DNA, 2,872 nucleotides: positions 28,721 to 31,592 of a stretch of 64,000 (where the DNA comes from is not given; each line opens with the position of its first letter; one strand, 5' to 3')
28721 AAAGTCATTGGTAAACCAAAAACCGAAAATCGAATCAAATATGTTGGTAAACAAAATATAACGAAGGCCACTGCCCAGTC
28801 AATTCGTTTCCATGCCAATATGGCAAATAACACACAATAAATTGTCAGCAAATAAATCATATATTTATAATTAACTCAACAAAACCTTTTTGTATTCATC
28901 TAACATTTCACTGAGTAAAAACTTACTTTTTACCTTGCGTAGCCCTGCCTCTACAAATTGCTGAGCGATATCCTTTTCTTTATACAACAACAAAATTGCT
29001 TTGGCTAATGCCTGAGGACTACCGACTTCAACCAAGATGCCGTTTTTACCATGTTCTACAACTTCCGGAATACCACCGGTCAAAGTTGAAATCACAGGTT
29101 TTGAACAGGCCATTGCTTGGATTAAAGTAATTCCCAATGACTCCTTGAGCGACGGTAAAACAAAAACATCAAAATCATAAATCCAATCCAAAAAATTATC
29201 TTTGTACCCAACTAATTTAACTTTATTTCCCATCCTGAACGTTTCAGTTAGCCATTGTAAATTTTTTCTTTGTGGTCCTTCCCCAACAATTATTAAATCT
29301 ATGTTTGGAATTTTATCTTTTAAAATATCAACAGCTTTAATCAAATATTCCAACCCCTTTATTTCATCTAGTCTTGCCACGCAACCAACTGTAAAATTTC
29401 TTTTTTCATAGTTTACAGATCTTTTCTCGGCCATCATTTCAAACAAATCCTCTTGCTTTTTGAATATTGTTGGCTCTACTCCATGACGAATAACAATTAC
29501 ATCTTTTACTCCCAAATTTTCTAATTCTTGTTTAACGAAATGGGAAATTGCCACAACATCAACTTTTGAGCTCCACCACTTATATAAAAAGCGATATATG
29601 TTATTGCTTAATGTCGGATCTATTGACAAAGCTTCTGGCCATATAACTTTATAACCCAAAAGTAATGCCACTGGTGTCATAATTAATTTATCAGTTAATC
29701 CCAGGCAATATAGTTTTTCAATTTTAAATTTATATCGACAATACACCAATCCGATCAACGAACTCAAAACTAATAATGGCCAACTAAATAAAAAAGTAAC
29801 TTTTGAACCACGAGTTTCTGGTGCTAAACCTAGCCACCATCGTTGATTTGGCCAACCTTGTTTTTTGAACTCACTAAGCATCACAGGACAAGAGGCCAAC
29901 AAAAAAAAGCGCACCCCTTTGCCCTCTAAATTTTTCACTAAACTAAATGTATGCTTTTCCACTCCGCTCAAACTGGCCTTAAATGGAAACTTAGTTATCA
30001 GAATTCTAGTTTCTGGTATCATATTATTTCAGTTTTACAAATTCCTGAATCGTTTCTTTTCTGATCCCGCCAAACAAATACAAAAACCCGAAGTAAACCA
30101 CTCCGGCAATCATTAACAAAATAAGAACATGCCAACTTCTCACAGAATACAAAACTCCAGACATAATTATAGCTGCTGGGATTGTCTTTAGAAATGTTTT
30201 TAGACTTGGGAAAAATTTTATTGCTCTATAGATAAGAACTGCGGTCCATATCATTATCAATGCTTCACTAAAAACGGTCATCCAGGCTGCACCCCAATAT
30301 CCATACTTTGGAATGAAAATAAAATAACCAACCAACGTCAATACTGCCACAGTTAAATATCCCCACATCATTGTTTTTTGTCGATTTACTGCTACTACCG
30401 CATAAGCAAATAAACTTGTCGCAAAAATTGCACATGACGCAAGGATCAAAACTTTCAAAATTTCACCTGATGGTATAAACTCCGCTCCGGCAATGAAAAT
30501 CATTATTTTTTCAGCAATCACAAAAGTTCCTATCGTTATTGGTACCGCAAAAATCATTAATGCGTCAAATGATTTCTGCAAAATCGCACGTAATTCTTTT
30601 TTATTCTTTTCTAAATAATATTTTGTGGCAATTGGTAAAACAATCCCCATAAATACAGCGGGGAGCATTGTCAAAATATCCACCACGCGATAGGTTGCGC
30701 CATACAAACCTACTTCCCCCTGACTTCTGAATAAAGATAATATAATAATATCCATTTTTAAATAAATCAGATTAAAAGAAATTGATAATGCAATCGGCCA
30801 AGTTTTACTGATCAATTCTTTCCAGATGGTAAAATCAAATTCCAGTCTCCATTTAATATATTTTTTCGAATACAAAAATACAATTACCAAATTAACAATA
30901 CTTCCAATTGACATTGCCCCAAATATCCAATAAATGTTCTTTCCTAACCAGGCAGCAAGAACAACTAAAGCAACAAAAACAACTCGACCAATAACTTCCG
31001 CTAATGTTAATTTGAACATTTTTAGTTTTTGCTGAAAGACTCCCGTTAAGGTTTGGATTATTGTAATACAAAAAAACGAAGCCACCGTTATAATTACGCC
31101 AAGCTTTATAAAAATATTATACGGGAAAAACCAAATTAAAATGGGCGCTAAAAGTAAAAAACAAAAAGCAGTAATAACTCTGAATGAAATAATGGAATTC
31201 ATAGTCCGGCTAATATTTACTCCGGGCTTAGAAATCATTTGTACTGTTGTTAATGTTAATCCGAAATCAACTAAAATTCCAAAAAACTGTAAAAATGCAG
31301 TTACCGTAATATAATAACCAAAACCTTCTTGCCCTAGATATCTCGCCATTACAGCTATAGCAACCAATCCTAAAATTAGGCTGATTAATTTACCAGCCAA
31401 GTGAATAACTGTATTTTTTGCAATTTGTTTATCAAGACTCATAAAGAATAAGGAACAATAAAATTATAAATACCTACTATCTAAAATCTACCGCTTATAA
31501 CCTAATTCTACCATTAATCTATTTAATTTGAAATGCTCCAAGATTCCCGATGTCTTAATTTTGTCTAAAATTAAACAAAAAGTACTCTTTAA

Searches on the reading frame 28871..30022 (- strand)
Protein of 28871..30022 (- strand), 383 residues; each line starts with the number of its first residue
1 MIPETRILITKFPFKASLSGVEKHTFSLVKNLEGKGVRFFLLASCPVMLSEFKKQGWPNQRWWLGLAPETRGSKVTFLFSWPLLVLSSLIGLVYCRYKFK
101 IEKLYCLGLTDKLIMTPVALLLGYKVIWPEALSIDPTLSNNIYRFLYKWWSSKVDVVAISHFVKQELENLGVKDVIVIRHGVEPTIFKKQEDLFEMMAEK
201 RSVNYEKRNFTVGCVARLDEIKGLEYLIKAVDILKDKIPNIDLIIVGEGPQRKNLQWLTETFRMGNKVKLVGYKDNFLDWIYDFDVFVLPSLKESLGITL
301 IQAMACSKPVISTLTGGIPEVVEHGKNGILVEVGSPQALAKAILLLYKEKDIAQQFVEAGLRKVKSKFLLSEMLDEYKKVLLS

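Call 9: search_protein_families(library=pfam, proteins=[window:28871-30022:-], max_evalue=0.001)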
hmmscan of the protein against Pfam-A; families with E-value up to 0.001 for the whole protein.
window:28871-30022:- (383 aa): 4 families
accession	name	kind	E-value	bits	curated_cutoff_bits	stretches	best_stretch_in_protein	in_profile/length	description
PF00534.26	Glycos_transf_1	-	8.3e-40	136.6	26.4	1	201-360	7-169/172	Glycosyl transferases group 1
PF13692.12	Glyco_trans_1_4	-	2.5e-37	128.7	27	1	210-348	2-141/142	Glycosyl transferases group 1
PF13439.12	Glyco_transf_4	-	1.5e-06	28.8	28.5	1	19-184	2-168/170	Glycosyltransferase Family 4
PF20706.3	GT4-conflict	-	8e-05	22.2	26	1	199-322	188-320/385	Family 4 Glycosyltransferase in conflict systems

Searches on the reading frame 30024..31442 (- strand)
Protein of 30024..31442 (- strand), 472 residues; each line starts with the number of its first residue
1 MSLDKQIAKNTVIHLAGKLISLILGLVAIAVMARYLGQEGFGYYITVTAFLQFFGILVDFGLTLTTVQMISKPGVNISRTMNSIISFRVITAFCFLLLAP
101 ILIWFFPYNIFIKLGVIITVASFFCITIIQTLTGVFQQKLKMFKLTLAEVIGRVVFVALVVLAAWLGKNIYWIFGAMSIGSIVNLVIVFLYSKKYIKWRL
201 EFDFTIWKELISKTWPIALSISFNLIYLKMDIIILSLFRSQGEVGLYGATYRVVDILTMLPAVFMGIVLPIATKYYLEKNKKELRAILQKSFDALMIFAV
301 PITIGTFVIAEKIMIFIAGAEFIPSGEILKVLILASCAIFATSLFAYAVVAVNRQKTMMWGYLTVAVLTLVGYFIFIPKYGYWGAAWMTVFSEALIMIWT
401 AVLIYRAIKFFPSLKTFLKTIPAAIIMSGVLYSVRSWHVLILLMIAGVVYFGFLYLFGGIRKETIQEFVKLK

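Call 9: search_protein_families(library=pfam, proteins=[window:30024-31442:-], max_evalue=0.001)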
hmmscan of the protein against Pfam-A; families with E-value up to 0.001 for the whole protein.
window:30024-31442:- (472 aa): 3 families
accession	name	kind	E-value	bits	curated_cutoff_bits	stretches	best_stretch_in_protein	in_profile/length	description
PF01943.22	Polysacc_synt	-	5.9e-30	105.1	28.2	1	8-273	2-271/274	Polysaccharide biosynthesis protein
PF13440.11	Polysacc_synt_3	-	6.6e-24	85.1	23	1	31-324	1-290/293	Polysaccharide biosynthesis protein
PF03023.19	MurJ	-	9.7e-05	21.6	27.4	1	89-436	68-434/451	Lipid II flippase MurJ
